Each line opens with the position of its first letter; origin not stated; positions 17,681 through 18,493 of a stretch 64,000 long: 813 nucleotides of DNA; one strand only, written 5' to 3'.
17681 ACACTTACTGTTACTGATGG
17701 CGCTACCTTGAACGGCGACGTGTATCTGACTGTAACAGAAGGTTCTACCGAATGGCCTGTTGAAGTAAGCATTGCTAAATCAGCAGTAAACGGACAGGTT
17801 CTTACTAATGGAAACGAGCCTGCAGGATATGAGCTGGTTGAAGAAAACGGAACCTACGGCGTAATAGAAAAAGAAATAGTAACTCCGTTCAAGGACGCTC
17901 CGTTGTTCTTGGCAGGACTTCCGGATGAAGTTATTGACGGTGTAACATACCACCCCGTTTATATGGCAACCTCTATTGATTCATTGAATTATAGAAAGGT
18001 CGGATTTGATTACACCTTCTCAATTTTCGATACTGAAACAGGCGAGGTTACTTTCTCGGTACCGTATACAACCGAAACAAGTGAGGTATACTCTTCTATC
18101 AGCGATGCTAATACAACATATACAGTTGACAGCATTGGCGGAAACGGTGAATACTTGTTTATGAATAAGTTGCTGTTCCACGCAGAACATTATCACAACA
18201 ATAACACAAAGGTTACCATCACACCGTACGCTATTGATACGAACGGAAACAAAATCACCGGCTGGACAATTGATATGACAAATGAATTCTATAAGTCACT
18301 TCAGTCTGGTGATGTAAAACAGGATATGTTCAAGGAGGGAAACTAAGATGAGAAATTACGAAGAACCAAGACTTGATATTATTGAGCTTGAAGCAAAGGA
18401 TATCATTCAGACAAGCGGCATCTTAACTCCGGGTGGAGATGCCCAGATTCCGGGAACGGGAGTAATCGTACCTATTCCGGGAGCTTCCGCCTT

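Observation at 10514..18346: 2610-aa secreted protein built from serial beta-helix-type modules and GLUG-like blocks, with no recognisable anchor of its own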

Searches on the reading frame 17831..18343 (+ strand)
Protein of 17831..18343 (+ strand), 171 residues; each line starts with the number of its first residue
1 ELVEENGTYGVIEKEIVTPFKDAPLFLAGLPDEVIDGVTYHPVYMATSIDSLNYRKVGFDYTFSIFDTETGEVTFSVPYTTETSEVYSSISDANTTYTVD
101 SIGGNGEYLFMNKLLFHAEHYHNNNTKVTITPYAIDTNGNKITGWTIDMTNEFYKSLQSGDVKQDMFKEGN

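Call 20: search_protein_families(library=pfam, proteins=[window:17831-18343:+], max_evalue=10)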
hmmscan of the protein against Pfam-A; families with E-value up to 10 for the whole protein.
window:17831-18343:+ (171 aa): 4 families
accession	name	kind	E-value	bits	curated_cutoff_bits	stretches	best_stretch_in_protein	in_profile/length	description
PF18079.6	AglB_L1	-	0.069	13.7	23.6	1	43-102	14-68/87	Archaeal glycosylation protein B long peripheral domain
PF00497.25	SBP_bac_3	-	0.069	13.4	26.4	1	129-158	8-37/132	Bacterial extracellular solute-binding proteins, family 3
PF07198.17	DUF1410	-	0.22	12.4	25.5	1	120-149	12-40/61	Protein of unknown function (DUF1410)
PF12733.13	Cadherin-like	-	1.2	10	24.2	1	64-128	8-53/89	Cadherin-like beta sandwich domain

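Call 27: find_homologous_proteins(query=window:17852-18343:+, max_evalue=0.001)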
Query window:17852-18343:+ (164 aa): 1 proteins with E <= 0.001 among 33 candidates.
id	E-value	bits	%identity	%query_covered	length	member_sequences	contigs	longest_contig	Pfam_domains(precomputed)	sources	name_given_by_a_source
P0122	5.9e-49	184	85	61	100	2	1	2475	-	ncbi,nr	ncbi:MAG: hypothetical protein IKC41_04215, partial [Clostridia bacterium]|nr:hypothetical protein [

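Call 34: find_related_loci(query=A1, collection=genome_contigs, flank=10000)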
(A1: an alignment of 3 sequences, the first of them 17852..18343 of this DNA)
Query A1 (164 aa) in genome_contigs; peptide patterns used: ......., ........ (x = any residue, [..] = any of these).
83 stretches matched a pattern, but none encodes a relative of the query by tblastn (E <= 1e-3).
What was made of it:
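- Tried and rejected: genome_contigs scan with the CTD: no locus (call 34).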

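Call 37: search_protein_representatives(alignment_id=A1)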
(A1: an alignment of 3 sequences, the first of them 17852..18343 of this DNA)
Query: 3 sequences, 164 profile positions. Proteins with E-value up to 0.001 (for the whole library): 52; up to 1e-10: 19; up to 1e-30: 7. The best 52 are listed.
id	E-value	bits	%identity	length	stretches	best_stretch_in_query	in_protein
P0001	9.2e-101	350.6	-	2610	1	1-164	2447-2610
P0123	2.0e-94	330.0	-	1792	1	2-164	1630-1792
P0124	4.4e-89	312.6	-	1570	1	4-163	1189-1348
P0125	9.6e-84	295.2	-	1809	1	4-163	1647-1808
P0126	3.8e-80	283.5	-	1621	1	7-164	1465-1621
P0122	1.2e-63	229.8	-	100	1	65-164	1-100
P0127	5.6e-60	217.9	-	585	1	7-164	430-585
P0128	2.5e-23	98.8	-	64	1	104-163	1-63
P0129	1.8e-15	73.2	-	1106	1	26-137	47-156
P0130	5.8e-13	65.1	-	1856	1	29-162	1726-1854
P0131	1.0e-12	64.2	-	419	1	11-149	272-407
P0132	1.1e-12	64.2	-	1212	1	15-150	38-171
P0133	1.4e-12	63.8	-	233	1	36-149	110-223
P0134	1.7e-12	63.6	-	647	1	22-149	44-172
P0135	4.8e-12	62.1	-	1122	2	32-149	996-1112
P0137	2.4e-11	59.8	-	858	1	32-150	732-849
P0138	4.7e-11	58.9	-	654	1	8-149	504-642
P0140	1.9e-10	56.9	-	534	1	18-147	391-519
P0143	5.6e-10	55.4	-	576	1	12-153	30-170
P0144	8.6e-10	54.7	-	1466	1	4-149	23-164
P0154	1.3e-07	47.7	-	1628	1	6-144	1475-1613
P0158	2.4e-07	46.8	-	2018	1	28-133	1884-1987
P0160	3.0e-07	46.5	-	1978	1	26-153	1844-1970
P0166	1.0e-05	41.5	-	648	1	33-148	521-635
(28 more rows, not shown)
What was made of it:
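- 17870..18343 (+): C-terminal domain (CTD, aa ~2453-2610): an orphan beta-sandwich with a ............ motif and an LF[KR]E tail. Proposed docking module. 52 proteins out of 1.84e9 representatives (call 37).
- Tried and rejected: This method is too insensitive here; the exhaustive HMMER run was what worked (call 37).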

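Call 42: search_protein_families(library=pfam, proteins=[P0129, P0132, P0134, P0131, P0137, P0138, P0140, P0143, P0144, P0166], max_evalue=0.001)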
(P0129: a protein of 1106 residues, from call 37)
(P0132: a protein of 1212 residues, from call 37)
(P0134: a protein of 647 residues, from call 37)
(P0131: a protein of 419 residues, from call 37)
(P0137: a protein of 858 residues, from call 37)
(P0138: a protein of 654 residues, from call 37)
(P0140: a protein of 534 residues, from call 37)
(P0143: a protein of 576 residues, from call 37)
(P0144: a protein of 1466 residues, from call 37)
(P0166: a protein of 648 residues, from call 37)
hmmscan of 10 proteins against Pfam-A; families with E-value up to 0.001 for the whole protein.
P0129 (1106 aa): 0 families

P0132 (1212 aa): 1 family
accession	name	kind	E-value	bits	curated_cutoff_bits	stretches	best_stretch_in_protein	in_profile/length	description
PF01079.26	Hint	-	8.8e-05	22.6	29.7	1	980-1115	6-148/213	Hint module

P0134 (647 aa): 0 families

P0131 (419 aa): 0 families

P0137 (858 aa): 0 families

P0138 (654 aa): 0 families

P0140 (534 aa): 0 families

P0143 (576 aa): 0 families

P0144 (1466 aa): 0 families

P0166 (648 aa): 0 families

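Call 44: find_encoding_contigs(protein=P0123, flank=8000, max_places=3)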
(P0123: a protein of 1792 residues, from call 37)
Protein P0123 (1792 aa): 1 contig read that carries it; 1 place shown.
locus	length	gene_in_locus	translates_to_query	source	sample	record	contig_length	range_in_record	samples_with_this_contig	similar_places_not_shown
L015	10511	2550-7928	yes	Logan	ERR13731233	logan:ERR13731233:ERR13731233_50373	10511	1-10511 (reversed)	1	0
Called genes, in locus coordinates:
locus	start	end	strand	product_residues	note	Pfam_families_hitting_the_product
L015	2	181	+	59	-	?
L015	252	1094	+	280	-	PF02899:Phage_int_SAM_1 (weak), PF00589:Phage_integrase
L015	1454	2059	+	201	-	PF00440:TetR_N (weak)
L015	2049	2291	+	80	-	-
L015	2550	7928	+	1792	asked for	-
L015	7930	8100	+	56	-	-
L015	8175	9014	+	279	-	PF00395:SLH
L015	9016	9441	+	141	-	-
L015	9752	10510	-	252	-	?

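Call 46: find_encoding_contigs(protein=P0125, flank=8000, max_places=2)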
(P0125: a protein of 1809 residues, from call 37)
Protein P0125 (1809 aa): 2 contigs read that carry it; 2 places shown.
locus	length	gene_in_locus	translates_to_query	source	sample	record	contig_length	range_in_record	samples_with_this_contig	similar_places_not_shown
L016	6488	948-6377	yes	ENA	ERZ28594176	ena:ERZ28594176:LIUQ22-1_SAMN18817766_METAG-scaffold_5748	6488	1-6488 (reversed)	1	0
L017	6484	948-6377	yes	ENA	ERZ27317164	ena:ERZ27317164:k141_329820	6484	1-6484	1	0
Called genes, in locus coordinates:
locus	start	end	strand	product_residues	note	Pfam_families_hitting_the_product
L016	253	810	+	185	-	PF00440:TetR_N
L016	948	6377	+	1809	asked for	-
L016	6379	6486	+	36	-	?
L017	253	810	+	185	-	PF00440:TetR_N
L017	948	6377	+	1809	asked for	-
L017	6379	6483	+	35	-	?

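Call 47: find_encoding_contigs(protein=P0130, flank=8000, max_places=2)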
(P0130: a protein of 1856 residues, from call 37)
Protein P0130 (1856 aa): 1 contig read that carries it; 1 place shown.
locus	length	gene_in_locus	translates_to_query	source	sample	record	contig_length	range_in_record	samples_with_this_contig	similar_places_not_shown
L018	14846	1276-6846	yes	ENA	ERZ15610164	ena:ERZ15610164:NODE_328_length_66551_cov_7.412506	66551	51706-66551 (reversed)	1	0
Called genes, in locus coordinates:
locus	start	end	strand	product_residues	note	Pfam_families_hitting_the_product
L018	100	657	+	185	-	PF00440:TetR_N (weak)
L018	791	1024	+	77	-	-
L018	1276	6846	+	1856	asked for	-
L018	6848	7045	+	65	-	-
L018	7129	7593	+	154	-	-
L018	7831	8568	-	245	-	PF00106:adh_short, PF08659:KR, PF13561:adh_short_C2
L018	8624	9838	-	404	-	PF06898:YqfD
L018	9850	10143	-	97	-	PF07873:YabP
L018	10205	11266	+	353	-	PF07670:Gate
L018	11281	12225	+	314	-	PF04055:Radical_SAM, PF16199:Radical_SAM_C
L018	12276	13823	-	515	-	PF00512:HisKA, PF02518:HATPase_c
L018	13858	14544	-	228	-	PF00072:Response_reg, PF00486:Trans_reg_C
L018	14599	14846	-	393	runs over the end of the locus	PF00438:S-AdoMet_synt_N, PF02772:S-AdoMet_synt_M, PF02773:S-AdoMet_synt_C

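Call 48: find_encoding_contigs(protein=P0127, flank=8000, max_places=2)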
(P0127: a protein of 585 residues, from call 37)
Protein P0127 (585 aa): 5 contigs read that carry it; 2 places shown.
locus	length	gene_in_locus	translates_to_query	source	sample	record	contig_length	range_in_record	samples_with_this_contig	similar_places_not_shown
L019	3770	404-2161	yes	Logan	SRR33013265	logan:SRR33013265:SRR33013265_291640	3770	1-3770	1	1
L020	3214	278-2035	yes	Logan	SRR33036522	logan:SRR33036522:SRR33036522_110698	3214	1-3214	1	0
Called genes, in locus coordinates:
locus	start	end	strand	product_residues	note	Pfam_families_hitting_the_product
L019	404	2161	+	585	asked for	-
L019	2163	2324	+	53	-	-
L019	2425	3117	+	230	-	PF27840:ScmC (weak)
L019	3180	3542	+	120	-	-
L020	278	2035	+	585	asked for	-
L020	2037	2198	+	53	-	-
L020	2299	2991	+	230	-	PF27840:ScmC (weak)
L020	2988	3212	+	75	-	?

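Call 50: predict_structure(alignment_id=A3)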
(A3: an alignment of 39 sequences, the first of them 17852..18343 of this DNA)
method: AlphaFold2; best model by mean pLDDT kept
length: 164 residues; sequences in the alignment: 39
mean_pLDDT: 90.9   pTM: 0.82
mean pLDDT of the five models: 90.9, 90.2, 89.2, 89.1, 88.4
residues with pLDDT >= 90: 131; 70-90: 21; 50-70: 4; < 50: 8
segments of 3 or more residues with pLDDT < 50: 1-7
pLDDT, mean of each block of 10 residues (from residue 1): 51 82 96 96 95 97 95 96 92 90 96 97 96 95 94 92 76
secondary structure, 60 per line:
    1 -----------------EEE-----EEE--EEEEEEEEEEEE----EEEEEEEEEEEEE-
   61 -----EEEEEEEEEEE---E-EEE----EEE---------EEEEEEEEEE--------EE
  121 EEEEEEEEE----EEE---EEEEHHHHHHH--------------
elements in order: E18-20 E26-28 E31-42 E47-59 E66-76 E82-84 E89-91 E101-110 E119-129 E134-136 E140-143 H144-150
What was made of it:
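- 17870..18343 (+): AF2 pLDDT 90.9 (call 50).
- Closest known: Donor-strand complementation and exchange in chaperone-usher pili. Different: The CTD model looks complete (call 50).
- It folds confidently as a sandwich (call 50).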

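Call 52: search_protein_families(library=ncbifam, proteins=[window:17852-18343:+, L019:2425-3114:+, L019:3180-3539:+], max_evalue=1)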
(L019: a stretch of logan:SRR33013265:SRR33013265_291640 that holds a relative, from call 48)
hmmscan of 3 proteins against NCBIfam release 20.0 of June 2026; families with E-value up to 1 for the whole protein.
window:17852-18343:+ (164 aa): 0 families

L019:2425-3114:+ (230 aa): 2 families
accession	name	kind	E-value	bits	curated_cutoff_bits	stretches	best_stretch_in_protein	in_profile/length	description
NF050066.1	LPSTprtrPglK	equivalog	0.0068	14.9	1000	1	87-181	374-467/558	BC-type lipopolysaccharide transporter PglK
TIGR04355.1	HprK_rel_B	hypoth_equivalog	0.014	14.5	200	1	73-149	141-214/351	HprK-related kinase B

L019:3180-3539:+ (120 aa): 1 family
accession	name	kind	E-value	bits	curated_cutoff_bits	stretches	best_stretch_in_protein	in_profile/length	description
TIGR02228.1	sigpep_I_arch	equivalog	0.0019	18.1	51.85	1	10-74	49-121/158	signal peptidase I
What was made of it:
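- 17870..18343 (+): No Pfam or NCBIfam hit (calls 20, 52).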

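Call 54: fold_search(model_id=the predicted structure, library=pdb)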
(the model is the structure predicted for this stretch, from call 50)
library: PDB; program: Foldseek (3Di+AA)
matches with E <= 10: 1656; with E <= 0.001: 1
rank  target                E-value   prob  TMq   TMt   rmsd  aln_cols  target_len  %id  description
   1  6byg_A                9.3e-04  0.98  0.27  0.07   8.7       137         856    8  Crystal structure of the nucleophile mutant (E575A) of the GH2 exo-beta-mannanase from Xanthomonas axonopodis pv. citr (released 2018-07-18)
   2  6byi_A                1.2e-03  0.97  0.24  0.07   8.4       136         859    8  Crystal structure of the acid-base mutant (E477A) of the GH2 exo-beta-mannanase from Xanthomonas axonopodis pv. citri (released 2018-07-18)
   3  7u1e_A                2.3e-03  0.99  0.36  0.21   9.5       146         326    8  CryoEM structure of the pancreatic ATP-sensitive potassium channel bound to ATP with Kir6.2-CTD in the down conformati (released 2022-08-31)
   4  9dfx_B                2.6e-03  0.99  0.33  0.19   9.5       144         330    8  Cryo-EM structure of a SUR1/Kir6.2 ATP-sensitive potassium channel in the presence of Aekatperone in the closed confor (released 2025-02-12)
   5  7u6y_C                2.6e-03  0.98  0.33  0.20   9.6       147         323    7  Cryo-EM structure of the pancreatic ATP-sensitive potassium channel in the presence of glibenclamide and ATP with Kir6 (released 2022-08-31)
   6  2n80_MODEL_1_B        3.4e-03  0.99  0.29  0.28   7.2       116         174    9  p75NTR DD:RhoGDI (released 2015-12-23)
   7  7u6y_A                3.6e-03  0.99  0.36  0.22   8.9       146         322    8  Cryo-EM structure of the pancreatic ATP-sensitive potassium channel in the presence of glibenclamide and ATP with Kir6 (released 2022-08-31)
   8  7tyt_A                3.6e-03  0.99  0.36  0.20   8.9       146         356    8  Cryo-EM structure of the pancreatic ATP-sensitive potassium channel bound to ATP and repaglinide with Kir6.2-CTD in th (released 2022-08-31)
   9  7u6y_B                3.7e-03  0.99  0.35  0.21   9.4       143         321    8  Cryo-EM structure of the pancreatic ATP-sensitive potassium channel in the presence of glibenclamide and ATP with Kir6 (released 2022-08-31)
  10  4gfx                  4.0e-03  1.00  0.38  0.40  11.0       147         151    7  Crystal structure of the N-terminal domain of TXNIP (released 2014-02-05)
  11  2wlo_B                4.0e-03  0.99  0.33  0.23   9.3       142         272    8  POTASSIUM CHANNEL FROM MAGNETOSPIRILLUM MAGNETOTACTICUM (released 2010-06-23)
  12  8oxy_A                4.2e-03  1.00  0.36  0.11   7.4       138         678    9  Transglutaminase 3 without calcium in complex with DH patient-derived Fab DH63-B02 (released 2023-10-18)
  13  9ma5_B                4.2e-03  0.99  0.37  0.22   9.0       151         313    7  CryoEM structure of a transmembrane protein (released 2026-03-18)
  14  7tyt_B                4.2e-03  0.99  0.33  0.20   9.4       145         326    7  Cryo-EM structure of the pancreatic ATP-sensitive potassium channel bound to ATP and repaglinide with Kir6.2-CTD in th (released 2022-08-31)
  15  7n9l                  4.2e-03  0.98  0.31  0.21   9.3       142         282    8  KirBac3.1 C71S C262S (released 2021-12-29)
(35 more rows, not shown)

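Call 59: find_encoding_contigs(protein=P0132, flank=6000, max_places=2)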
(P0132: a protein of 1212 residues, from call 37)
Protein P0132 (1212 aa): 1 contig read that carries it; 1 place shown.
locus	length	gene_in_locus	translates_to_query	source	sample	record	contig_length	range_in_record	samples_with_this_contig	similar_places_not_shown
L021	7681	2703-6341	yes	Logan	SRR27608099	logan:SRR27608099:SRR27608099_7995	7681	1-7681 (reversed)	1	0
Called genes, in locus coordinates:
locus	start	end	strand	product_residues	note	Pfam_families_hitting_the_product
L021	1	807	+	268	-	?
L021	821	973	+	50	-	-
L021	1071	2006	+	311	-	-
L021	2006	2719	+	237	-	PF27840:ScmC (weak)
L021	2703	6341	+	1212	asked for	-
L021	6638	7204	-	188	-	PF12728:HTH_17 (faint)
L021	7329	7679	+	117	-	?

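Call 60: find_encoding_contigs(protein=P0160, flank=6000, max_places=2)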
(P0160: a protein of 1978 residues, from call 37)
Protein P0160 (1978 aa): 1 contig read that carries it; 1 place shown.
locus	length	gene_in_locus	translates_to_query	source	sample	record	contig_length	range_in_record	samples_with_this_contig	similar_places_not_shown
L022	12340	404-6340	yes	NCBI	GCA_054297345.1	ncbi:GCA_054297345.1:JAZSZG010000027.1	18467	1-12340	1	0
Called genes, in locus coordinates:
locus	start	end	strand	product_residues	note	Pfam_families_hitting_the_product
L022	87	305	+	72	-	-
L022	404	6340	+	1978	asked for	-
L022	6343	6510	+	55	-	-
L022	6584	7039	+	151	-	-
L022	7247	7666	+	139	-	-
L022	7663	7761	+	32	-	-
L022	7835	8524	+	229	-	PF27840:ScmC (weak)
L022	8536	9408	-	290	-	PF12833:HTH_18, PF00165:HTH_AraC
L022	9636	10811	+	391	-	PF01321:Creatinase_N, PF00557:Peptidase_M24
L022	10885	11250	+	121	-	PF07100:ASRT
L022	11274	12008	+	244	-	PF02633:Creatininase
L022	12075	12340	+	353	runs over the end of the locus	PF14486:DUF4432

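Call 61: find_encoding_contigs(protein=P0144, flank=6000, max_places=2)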
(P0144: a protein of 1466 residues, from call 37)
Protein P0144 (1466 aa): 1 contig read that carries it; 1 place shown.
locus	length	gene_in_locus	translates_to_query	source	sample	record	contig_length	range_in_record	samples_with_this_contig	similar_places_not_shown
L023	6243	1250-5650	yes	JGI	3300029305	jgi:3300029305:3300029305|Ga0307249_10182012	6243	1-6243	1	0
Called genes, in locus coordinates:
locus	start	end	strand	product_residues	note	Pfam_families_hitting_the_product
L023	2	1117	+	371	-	?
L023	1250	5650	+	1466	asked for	-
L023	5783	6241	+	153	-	?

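Call 63: search_protein_families(library=pfam, proteins=[L019:2425-3114:+, L019:3180-3539:+, L021:2006-2716:+, L021:1071-2003:+, L022:6584-7036:+, L022:7247-7663:+], max_evalue=0.1)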
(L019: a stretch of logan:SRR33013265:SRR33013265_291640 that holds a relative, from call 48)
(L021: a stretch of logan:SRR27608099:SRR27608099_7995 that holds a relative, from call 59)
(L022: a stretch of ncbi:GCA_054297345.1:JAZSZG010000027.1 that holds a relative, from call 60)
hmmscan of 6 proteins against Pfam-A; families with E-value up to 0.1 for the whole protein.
L019:2425-3114:+ (230 aa): 0 families

L019:3180-3539:+ (120 aa): 1 family
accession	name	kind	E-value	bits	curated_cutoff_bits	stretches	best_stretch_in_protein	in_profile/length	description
PF22698.1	Semialdhyde_dhC_1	-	0.055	13.8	27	1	56-98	99-141/165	Semialdehyde dehydrogenase, dimerisation domain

L021:2006-2716:+ (237 aa): 0 families

L021:1071-2003:+ (311 aa): 1 family
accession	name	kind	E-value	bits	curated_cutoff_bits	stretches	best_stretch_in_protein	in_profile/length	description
PF00395.25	SLH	-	8.1e-33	112.6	20.8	3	192-235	1-44/44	S-layer homology domain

L022:6584-7036:+ (151 aa): 0 families

L022:7247-7663:+ (139 aa): 1 family
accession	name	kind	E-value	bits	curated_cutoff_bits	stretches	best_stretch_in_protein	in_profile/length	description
PF00717.28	Peptidase_S24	-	0.03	14.5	23.3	1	9-91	31-113/116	Peptidase S24-like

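Call 84: fold_search(model_id=the predicted structure, library=viral)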
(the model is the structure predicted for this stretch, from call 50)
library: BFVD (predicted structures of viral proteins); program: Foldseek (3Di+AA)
matches with E <= 10: 1031; with E <= 0.001: 0
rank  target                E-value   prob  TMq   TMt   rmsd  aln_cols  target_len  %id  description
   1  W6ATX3                2.8e-03  0.94  0.26  0.26  11.0       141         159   10  (no name in the UniProt tables at hand)
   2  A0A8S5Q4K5            3.5e-03  0.57  0.20  0.13  18.0       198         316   10  Uncharacterized protein [Siphoviridae sp. ctQqU1]
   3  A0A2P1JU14            4.3e-03  0.94  0.30  0.34   9.6       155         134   11  Uncharacterized protein [Anoxybacillus phage A403]
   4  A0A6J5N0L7            4.8e-03  0.98  0.30  0.33   8.2       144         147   10  Uncharacterized protein [uncultured Caudovirales phage]
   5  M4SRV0                7.0e-03  0.99  0.37  0.37   7.0       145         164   11  (no name in the UniProt tables at hand)
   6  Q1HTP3                7.0e-03  0.57  0.21  0.13  10.9       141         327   12  W2R [Squirrelpox virus]
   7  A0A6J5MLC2            7.8e-03  0.44  0.17  0.07  17.2       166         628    8  Uncharacterized protein [uncultured Caudovirales phage]
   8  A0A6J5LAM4            9.1e-03  0.99  0.39  0.43   6.4       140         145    8  Uncharacterized protein [uncultured Caudovirales phage]
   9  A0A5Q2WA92            9.1e-03  0.87  0.28  0.05  11.4       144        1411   10  (no name in the UniProt tables at hand)
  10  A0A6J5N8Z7            9.6e-03  0.47  0.17  0.06  12.7       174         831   10  Bacteroidetes-Associated Carbohydrate-binding Often N-terminal [uncultured Caudovirales phage]
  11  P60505                1.0e-02  0.90  0.31  0.15  15.3       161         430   10  U21 glycoprotein [Human herpesvirus 7 (strain JI)]
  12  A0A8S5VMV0            1.1e-02  1.00  0.38  0.43   6.1       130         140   11  (no name in the UniProt tables at hand)
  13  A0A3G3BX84            1.1e-02  0.96  0.32  0.42  13.1       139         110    6  (no name in the UniProt tables at hand)
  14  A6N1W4                1.1e-02  0.91  0.32  0.31   8.7       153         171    8  Uncharacterized protein [Microbacterium phage Min1]
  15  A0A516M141            1.3e-02  0.84  0.25  0.16   8.7       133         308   10  (no name in the UniProt tables at hand)
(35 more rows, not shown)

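Call 94: find_encoding_contigs(protein=P0158, flank=5000, max_places=1)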
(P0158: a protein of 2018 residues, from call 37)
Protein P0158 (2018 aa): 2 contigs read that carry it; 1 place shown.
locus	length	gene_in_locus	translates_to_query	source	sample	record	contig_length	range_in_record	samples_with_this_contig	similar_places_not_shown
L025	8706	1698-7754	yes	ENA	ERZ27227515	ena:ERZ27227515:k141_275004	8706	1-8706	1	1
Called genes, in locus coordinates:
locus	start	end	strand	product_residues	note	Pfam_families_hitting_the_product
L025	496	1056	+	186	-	PF00440:TetR_N (weak)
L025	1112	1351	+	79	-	-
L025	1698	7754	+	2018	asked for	-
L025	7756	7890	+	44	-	-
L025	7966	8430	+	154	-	-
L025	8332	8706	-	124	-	?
